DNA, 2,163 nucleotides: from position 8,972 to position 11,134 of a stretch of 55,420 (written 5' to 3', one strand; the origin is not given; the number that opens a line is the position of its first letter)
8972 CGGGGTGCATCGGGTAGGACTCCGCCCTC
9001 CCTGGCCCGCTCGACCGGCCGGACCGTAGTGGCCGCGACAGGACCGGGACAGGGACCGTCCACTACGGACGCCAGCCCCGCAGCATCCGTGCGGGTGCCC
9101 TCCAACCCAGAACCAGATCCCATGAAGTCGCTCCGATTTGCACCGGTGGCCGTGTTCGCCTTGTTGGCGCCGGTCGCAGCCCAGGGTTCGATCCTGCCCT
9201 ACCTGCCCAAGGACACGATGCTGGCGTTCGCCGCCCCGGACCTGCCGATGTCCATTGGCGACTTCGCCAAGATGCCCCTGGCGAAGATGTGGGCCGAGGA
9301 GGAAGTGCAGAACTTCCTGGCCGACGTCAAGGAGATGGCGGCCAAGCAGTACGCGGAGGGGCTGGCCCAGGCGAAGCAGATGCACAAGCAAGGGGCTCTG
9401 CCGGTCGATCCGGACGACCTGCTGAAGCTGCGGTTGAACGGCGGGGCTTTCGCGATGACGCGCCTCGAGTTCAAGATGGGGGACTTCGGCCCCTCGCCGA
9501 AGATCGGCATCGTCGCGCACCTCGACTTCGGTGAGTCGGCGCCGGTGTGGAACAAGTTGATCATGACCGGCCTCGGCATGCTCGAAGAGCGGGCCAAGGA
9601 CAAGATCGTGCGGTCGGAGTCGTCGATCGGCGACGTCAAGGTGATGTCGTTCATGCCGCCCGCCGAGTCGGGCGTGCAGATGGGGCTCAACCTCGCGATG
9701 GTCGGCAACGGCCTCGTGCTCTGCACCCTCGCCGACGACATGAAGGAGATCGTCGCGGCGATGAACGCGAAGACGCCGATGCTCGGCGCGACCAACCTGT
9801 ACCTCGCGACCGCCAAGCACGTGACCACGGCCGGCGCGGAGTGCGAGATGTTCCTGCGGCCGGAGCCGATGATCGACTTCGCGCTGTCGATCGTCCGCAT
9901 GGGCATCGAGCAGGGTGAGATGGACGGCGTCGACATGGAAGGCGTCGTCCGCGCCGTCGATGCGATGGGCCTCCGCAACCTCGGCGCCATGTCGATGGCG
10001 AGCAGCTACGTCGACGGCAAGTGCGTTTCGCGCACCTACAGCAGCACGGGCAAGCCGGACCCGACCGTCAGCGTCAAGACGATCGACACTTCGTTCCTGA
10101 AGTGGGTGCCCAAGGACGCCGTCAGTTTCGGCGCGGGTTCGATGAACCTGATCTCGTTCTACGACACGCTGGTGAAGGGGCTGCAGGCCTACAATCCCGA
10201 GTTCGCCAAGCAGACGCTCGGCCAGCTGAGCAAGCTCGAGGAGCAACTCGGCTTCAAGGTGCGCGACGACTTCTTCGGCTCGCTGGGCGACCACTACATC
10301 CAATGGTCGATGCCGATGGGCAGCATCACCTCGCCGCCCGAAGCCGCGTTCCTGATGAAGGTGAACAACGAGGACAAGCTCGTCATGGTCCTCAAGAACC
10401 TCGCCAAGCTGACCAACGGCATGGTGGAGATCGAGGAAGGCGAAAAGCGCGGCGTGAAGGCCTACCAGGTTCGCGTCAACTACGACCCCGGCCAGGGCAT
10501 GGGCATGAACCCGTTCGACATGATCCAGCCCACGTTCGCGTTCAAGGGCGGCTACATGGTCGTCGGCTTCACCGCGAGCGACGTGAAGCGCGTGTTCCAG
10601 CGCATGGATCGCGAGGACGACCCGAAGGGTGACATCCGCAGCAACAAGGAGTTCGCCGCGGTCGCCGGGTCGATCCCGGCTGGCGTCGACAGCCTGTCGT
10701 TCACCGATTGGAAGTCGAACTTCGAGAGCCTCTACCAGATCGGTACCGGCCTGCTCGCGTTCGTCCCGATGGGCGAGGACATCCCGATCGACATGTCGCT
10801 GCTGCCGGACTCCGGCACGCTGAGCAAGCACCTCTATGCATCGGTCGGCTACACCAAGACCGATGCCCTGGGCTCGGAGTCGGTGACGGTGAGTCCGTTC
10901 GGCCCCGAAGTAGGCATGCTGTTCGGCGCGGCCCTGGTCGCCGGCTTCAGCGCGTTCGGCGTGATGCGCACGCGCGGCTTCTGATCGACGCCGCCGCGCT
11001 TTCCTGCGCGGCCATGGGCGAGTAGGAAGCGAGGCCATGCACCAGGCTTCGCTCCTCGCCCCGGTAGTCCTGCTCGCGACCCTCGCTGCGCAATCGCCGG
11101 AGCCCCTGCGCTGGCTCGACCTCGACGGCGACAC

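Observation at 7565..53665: Near-universal Gln at the +1 position after AxA in signal peptides (a Q-rule-like secretome signature)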

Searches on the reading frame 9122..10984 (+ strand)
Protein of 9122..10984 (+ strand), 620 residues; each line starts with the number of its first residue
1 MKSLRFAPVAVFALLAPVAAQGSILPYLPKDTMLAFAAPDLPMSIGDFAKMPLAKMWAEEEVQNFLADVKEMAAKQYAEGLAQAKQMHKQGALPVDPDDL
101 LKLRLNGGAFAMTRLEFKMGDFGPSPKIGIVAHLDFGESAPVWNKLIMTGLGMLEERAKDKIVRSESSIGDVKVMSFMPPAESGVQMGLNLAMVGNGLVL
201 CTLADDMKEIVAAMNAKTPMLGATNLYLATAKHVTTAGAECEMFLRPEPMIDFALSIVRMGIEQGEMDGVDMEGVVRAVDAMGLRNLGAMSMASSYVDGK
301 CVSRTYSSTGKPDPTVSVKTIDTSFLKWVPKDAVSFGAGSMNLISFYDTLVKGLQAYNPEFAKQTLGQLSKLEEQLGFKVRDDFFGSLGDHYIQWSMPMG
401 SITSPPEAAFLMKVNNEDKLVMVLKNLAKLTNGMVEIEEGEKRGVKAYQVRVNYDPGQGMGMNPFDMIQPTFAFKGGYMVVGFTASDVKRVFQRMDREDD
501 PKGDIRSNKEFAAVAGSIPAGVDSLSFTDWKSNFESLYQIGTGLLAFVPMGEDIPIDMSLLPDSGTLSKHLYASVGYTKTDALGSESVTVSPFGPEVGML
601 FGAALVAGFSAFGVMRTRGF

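Call 11: search_protein_families(library=pfam, proteins=[window:9122-10984:+], max_evalue=0.01)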
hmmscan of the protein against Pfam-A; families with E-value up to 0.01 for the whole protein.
window:9122-10984:+ (620 aa): 0 families

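Call 17: find_homologous_proteins(query=window:9122-10984:+, max_evalue=0.00001)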
Query window:9122-10984:+ (620 aa): 255 proteins with E <= 0.00001 among 8000 candidates; the best 120 are listed.
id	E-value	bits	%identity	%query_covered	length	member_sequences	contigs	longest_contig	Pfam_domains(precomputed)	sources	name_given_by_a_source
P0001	0.0e+0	1384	100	100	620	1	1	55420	-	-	-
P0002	0.0e+0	1252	89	100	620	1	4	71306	-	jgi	jgi:hypothetical protein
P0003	0.0e+0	1033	73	99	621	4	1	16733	-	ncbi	-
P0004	3.2e-292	989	71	96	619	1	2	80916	-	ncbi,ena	-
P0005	4.3e-290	982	71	97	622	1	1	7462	-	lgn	-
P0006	1.3e-288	977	71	97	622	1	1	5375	-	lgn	-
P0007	4.3e-286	968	68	100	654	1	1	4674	-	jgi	jgi:hypothetical protein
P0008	1.1e-283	960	69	94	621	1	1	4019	-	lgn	-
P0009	1.9e-283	960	68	100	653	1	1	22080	-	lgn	-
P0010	1.1e-282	957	69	94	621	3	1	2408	-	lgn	-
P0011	3.1e-281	952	69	93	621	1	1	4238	-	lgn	-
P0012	1.2e-275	934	68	94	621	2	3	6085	-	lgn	-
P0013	2.8e-275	933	68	93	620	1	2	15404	-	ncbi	ncbi:MAG: hypothetical protein WAT39_20295 [Planctomycetota bacterium]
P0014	2.0e-270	917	67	99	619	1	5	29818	PF11832.14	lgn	-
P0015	4.7e-270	915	67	99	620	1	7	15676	-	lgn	-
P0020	1.7e-267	907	65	99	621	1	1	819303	-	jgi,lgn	jgi:hypothetical protein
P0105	9.7e-225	766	56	95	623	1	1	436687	-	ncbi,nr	ncbi:MAG: hypothetical protein NXI31_05365 [bacterium]|nr:hypothetical protein [bacterium]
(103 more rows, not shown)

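Call 23: find_encoding_contigs(protein=P0020, flank=10000, max_places=3)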
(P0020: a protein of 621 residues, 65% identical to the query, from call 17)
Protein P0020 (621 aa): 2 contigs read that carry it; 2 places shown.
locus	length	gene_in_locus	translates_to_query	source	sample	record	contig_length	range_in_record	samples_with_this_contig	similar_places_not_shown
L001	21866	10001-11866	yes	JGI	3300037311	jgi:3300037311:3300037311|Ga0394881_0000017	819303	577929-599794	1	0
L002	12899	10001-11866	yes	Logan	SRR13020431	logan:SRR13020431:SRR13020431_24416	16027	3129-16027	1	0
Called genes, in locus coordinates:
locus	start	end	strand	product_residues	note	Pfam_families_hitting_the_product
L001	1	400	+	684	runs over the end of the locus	-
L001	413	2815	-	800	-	PF02585:PIG-L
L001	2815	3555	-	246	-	PF00149:Metallophos, PF12850:Metallophos_2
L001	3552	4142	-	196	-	-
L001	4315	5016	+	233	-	PF00142:Fer4_NifH (faint), PF01656:CbiA, PF06564:CBP_BcsQ (faint), PF09140:MipZ, PF10609:ParA, PF13614:AAA_31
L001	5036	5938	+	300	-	PF02195:ParB_N, PF17762:HTH_ParB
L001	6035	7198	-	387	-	PF00160:Pro_isomerase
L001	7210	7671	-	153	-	-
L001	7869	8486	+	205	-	PF01844:HNH, PF13395:HNH_4, PF14279:HNH_5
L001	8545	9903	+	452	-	-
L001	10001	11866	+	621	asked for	-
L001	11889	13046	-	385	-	PF04055:Radical_SAM, PF06969:HemN_C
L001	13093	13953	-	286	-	PF00140:Sigma70_r1_2, PF04542:Sigma70_r2, PF04539:Sigma70_r3 (faint), PF04545:Sigma70_r4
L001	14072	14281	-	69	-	PF19451:DUF5989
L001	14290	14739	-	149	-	-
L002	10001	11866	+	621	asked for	-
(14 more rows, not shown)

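Call 24: find_encoding_contigs(protein=P0105, flank=10000, max_places=3)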
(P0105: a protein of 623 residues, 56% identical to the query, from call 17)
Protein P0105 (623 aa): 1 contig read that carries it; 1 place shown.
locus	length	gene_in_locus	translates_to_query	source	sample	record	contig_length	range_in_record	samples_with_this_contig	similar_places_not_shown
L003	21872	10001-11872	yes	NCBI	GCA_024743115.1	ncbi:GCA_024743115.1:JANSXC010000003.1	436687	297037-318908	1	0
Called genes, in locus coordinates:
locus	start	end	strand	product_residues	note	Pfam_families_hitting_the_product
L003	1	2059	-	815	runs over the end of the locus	PF02585:PIG-L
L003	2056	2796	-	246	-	PF00149:Metallophos, PF12850:Metallophos_2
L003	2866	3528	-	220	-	-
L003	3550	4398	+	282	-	PF09140:MipZ, PF10609:ParA, PF13614:AAA_31, PF01656:CbiA, PF13614:AAA_31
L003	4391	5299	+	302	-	PF02195:ParB_N, PF17762:HTH_ParB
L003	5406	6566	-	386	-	PF00160:Pro_isomerase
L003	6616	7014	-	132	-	-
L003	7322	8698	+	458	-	-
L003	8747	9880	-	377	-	PF04055:Radical_SAM, PF06969:HemN_C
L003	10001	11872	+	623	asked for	-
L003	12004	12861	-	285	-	PF00140:Sigma70_r1_2, PF04542:Sigma70_r2, PF04539:Sigma70_r3 (weak), PF04545:Sigma70_r4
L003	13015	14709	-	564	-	PF25182:NonGDSL (weak), PF00657:Lipase_GDSL (weak), PF13472:Lipase_GDSL_2, PF13428:TPR_14 (faint), PF13432:TPR_16 (faint)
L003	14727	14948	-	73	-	PF19451:DUF5989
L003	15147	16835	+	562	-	PF25182:NonGDSL (weak), PF00657:Lipase_GDSL (faint), PF13472:Lipase_GDSL_2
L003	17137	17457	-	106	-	-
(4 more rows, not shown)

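Call 28: find_related_loci(query=A1, collection=genome_contigs, flank=10000)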
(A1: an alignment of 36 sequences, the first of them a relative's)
Query A1 (620 aa) in genome_contigs; peptide patterns used: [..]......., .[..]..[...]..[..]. (x = any residue, [..] = any of these).
84 stretches matched a pattern; 63 encode a relative of the query (tblastn E <= 1e-3); 62 distinct loci.
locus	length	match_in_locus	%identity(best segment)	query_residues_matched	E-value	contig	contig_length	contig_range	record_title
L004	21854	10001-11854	74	1-616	0e+0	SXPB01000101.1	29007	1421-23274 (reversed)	MAG: Planctomycetia bacterium isolate F1-120-MAGs241 F1-120__c228041, whole genome shotgun sequence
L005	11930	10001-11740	68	19-596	0e+0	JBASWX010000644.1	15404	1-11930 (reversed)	MAG: Planctomycetota bacterium isolate MFD03231_ilm_asm_bin1 k127_12885, whole genome shotgun sequence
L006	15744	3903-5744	66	9-620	0e+0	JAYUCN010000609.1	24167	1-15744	MAG: Planctomycetota bacterium isolate GFS_6982 GFS_6982_608, whole genome shotgun sequence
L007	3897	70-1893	65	10-615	0e+0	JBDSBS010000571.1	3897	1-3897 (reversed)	MAG: Planctomycetota bacterium isolate cluster1_bin.139 k127_3990469, whole genome shotgun sequence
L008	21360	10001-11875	62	1-620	0e+0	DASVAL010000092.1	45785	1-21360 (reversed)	MAG TPA_asm: Planctomycetota bacterium isolate SMAG_U1950 k141_805461, whole genome shotgun sequence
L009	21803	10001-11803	64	18-616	0e+0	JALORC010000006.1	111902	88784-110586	MAG: Planctomycetota bacterium isolate Prado171 scaffold_67, whole genome shotgun sequence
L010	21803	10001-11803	63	1-599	0e+0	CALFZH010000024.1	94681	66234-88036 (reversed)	MAG TPA_asm: uncultured bacterium isolate SRR1506984_bin.22_CONCOCT_v1.1_MAG genome assembly, contig: ERZ761607.314, who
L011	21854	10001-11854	62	3-619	0e+0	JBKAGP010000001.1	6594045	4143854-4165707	MAG: Planctomycetota bacterium isolate Ske_MAG13 Ske_MAG13_0001, whole genome shotgun sequence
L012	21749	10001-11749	63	21-601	0e+0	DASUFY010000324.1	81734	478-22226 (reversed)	MAG TPA_asm: Planctomycetota bacterium isolate SMAG_U1391 k141_962347, whole genome shotgun sequence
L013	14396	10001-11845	61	6-620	0e+0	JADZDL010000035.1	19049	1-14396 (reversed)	MAG: Planctomycetota bacterium isolate SJ778 c_000000133798, whole genome shotgun sequence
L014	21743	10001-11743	61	24-600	0e+0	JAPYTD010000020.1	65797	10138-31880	MAG: Planctomycetota bacterium isolate PW6.concoct.127_sub PW6_574_length_65797_cov_11.010785, whole genome shotgun sequ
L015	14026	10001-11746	61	17-597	0e+0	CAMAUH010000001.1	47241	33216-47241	MAG: Candidatus Kuenenia stuttgartiensis isolate LH-05nov19-47 genome assembly, contig: LH-05nov19-C1264, whole genome s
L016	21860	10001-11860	59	1-620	0e+0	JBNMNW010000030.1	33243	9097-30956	MAG: Planctomycetota bacterium isolate 3300053697_24 Ga0535652_0001503, whole genome shotgun sequence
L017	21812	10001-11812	60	1-600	0e+0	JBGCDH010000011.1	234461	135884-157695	MAG: Planctomycetota bacterium isolate SGMAG-78 contig11, whole genome shotgun sequence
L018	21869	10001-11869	57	1-620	0e+0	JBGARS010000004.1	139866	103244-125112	MAG: Planctomycetota bacterium isolate MAG_AAO_AS.17 AAOAS-17_NODE_4_length_139866_cov_6.892152, whole genome shotgun se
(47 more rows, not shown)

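Call 61: search_protein_representatives(protein=window:9122-10984:+)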
Query: 620 residues. Proteins with E-value up to 0.001 (for the whole library): 904; up to 1e-10: 212; up to 1e-30: 60. The best 150 are listed.
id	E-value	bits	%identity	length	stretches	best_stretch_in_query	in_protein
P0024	4.4e-260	880.7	64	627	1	7-620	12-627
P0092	3.4e-229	778.7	59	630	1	10-612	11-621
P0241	2.5e-207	706.6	52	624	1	13-610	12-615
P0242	4.5e-189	646.3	52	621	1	9-609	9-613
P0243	5.5e-183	626.2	62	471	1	153-615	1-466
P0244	1.7e-159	548.6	43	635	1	9-613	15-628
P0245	3.3e-159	547.6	42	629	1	12-620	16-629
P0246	1.3e-148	512.6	43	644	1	10-611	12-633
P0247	7.1e-143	493.7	42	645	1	15-608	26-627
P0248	4.6e-136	471.2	41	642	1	15-614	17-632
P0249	1.5e-134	466.2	42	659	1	12-614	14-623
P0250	2.5e-134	465.5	42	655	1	7-615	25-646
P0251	1.5e-131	456.3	39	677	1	12-613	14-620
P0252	1.2e-129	450.1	38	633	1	13-616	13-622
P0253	2.5e-129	449.0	39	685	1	7-614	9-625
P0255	1.3e-122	426.8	39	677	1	13-612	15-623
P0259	1.6e-117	410.0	38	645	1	17-613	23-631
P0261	5.8e-110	385.0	37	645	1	5-606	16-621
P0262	2.4e-101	356.6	35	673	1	6-615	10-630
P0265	3.3e-97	342.9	34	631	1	8-612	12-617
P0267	1.5e-95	337.4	37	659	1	9-616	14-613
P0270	2.3e-89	317.0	32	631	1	18-608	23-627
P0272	3.7e-82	293.2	32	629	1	9-616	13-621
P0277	4.3e-63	230.2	31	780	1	25-611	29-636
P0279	1.1e-54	202.5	33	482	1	20-438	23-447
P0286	8.1e-45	169.9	28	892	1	19-613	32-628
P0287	1.7e-41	158.9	30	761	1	18-620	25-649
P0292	1.6e-38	149.2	28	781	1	14-614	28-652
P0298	1.8e-31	125.8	27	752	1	17-609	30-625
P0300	2.3e-29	118.9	28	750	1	9-607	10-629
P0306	2.7e-28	115.3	23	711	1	23-603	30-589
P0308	5.1e-27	111.1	26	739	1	8-618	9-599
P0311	9.0e-26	107.0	26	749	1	20-615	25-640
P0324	3.8e-21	91.8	25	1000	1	4-584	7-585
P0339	4.0e-19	85.1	26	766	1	10-614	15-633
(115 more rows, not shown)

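Call 63: list_cluster_members(proteins=[P0244, P0246, P0251, P0253, P0262, P0265, P0270, P0272, P0277, P0279])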
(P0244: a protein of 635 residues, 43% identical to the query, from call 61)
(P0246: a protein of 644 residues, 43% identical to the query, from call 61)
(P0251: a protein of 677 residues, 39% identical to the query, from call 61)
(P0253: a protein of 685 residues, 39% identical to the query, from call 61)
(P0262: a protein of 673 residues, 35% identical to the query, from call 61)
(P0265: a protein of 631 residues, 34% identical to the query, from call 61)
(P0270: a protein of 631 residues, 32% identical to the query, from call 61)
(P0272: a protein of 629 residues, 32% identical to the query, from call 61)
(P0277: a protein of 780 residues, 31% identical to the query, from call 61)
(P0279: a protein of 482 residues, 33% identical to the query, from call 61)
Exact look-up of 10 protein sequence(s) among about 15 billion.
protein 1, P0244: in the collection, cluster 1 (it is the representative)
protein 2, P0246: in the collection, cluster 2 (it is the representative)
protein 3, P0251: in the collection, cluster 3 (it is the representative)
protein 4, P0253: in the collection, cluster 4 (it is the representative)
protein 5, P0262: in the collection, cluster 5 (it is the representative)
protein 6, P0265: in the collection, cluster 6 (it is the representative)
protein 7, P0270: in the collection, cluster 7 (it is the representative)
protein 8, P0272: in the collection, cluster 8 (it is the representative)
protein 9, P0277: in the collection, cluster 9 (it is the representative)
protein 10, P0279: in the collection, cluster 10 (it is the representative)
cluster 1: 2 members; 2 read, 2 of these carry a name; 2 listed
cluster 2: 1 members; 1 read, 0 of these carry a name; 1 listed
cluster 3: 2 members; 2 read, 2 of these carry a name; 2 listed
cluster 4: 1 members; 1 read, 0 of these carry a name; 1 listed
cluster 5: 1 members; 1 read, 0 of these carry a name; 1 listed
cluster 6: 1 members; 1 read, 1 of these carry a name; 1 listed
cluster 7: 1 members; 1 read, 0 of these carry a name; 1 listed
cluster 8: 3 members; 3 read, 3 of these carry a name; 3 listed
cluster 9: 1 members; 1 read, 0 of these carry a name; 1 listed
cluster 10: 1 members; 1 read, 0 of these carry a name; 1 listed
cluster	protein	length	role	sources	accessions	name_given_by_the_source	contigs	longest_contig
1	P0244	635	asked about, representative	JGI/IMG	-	hypothetical protein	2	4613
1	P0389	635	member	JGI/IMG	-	hypothetical protein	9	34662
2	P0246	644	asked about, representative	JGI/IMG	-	-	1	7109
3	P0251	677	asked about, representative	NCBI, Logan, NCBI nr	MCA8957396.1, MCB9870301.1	MAG: hypothetical protein KDC87_15075 [Planctomycetes bacterium] | hypothetical protein [Planctomycetota bacterium]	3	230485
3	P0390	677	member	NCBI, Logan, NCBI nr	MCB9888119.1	MAG: hypothetical protein H6836_00995 [Planctomycetes bacterium] | hypothetical protein [Planctomycetota bacterium]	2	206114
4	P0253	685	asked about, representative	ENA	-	-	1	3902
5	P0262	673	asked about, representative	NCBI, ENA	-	-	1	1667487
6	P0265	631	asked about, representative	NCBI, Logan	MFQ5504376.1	MAG: hypothetical protein ACE5F1_06190 [Planctomycetota bacterium]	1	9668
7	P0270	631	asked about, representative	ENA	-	-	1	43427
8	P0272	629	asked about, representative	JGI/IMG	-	hypothetical protein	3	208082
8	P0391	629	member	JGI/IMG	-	hypothetical protein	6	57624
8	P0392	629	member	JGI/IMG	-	hypothetical protein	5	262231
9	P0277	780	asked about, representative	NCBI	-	-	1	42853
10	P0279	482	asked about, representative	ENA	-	-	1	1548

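Call 64: list_cluster_members(proteins=[P0286, P0306, P0308, P0311, P0324, P0287, P0292, P0298, P0300, P0339])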
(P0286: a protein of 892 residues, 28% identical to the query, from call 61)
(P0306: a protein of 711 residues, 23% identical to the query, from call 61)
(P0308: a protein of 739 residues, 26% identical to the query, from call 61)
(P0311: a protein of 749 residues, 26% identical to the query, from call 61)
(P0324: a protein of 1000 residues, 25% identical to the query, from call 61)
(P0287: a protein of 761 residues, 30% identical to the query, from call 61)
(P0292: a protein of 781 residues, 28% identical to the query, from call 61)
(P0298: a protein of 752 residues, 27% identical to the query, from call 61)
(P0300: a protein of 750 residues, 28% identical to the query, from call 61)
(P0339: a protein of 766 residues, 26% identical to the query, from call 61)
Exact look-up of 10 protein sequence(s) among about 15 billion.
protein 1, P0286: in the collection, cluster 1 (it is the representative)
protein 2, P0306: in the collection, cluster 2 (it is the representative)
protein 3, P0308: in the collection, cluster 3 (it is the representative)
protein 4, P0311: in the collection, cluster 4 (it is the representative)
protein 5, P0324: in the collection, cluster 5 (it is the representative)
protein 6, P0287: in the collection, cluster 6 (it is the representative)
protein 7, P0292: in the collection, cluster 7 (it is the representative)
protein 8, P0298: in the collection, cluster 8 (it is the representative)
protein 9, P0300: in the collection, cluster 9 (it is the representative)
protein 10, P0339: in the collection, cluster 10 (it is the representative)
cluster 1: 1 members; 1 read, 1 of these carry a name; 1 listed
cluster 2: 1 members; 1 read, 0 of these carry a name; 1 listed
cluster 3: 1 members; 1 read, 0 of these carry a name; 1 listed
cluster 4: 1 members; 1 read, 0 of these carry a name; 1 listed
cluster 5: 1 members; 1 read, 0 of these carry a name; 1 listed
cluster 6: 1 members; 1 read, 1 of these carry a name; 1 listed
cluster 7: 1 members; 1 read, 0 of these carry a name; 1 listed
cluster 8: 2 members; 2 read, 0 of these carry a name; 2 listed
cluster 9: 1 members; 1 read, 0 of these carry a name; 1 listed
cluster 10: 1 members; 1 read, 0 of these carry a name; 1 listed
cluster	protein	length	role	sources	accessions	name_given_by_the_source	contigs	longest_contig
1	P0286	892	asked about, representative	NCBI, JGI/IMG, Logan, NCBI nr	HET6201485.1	MAG TPA: hypothetical protein VFI25_01640 [Planctomycetota bacterium] | hypothetical protein | hypothetical protein [Planctomycetota bacterium]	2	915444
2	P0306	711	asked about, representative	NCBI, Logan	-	-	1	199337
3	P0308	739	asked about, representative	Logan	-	-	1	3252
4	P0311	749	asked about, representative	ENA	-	-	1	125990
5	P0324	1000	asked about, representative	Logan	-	-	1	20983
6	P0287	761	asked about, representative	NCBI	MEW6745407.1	MAG: type II secretion system protein GspG [Planctomycetota bacterium]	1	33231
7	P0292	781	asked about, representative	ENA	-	-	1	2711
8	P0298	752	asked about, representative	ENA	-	-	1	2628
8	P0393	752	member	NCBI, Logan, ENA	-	-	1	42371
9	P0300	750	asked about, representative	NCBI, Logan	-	-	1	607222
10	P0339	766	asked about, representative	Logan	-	-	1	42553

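Call 65: find_encoding_contigs(protein=P0286, flank=10000, max_places=1)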
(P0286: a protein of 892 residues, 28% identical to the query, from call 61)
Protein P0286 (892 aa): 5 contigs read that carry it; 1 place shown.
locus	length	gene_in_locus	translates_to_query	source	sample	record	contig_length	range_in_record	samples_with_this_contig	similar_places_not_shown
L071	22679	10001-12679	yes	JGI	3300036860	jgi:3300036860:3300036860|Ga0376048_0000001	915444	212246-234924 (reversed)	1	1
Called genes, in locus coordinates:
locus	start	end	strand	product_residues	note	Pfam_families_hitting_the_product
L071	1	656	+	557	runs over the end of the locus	PF13620:CarboxypepD_reg (weak)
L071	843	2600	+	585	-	PF13620:CarboxypepD_reg (weak)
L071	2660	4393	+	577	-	PF14312:FG-GAP_2 (faint), PF01839:FG-GAP (weak), PF13517:FG-GAP_3 (weak), PF01839:FG-GAP, PF13517:FG-GAP_3 (weak), PF01839:FG-GAP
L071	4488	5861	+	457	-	PF07602:DUF1565, PF22842:Pel9A-like_beta_helix (weak)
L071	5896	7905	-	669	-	PF13520:AA_permease_2, PF00324:AA_permease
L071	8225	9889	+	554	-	PF04389:Peptidase_M28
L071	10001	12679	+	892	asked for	-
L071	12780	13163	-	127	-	PF11810:DUF3332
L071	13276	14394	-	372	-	PF00535:Glycos_transf_2, PF10111:Glyco_tranf_2_2 (weak), PF13641:Glyco_tranf_2_3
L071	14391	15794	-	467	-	PF01943:Polysacc_synt (weak), PF13440:Polysacc_synt_3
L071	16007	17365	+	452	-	PF00884:Sulfatase, PF01663:Phosphodiest (weak)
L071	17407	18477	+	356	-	PF07607:DUF1570 (weak)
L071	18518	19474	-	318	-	PF20245:DUF6600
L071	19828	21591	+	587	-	PF05299:Peptidase_M61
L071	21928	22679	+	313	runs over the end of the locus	PF13354:Beta-lactamase2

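Call 66: find_encoding_contigs(protein=P0300, flank=10000, max_places=1)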
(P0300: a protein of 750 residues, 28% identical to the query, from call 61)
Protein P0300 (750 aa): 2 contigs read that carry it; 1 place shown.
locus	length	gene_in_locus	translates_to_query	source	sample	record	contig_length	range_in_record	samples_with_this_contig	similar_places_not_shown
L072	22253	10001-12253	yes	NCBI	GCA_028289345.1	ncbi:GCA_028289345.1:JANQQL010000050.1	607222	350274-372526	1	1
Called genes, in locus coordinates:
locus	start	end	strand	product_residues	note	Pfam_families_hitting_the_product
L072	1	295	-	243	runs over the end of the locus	PF00149:Metallophos, PF12850:Metallophos_2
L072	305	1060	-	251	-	-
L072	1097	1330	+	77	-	-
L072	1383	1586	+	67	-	-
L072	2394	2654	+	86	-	-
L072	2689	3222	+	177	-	-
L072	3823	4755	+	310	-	PF02195:ParB_N, PF17762:HTH_ParB, PF23552:ParB_C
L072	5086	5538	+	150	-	-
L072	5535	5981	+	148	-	-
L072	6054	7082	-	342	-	PF00160:Pro_isomerase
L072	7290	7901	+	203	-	PF01844:HNH, PF14279:HNH_5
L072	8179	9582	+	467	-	-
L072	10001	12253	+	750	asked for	PF08334:T2SSG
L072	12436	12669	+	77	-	-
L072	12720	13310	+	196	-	PF04028:DUF374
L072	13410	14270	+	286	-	PF01904:DUF72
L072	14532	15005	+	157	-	-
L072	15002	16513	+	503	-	PF00282:Pyridoxal_deC, PF01212:Beta_elim_lyase (weak)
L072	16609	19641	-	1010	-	PF05935:Arylsulfotrans, PF14269:Arylsulfotran_2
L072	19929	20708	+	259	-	PF07638:Sigma70_ECF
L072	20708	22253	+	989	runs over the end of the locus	PF00069:Pkinase, PF07714:PK_Tyr_Ser-Thr, PF03781:FGE-sulfatase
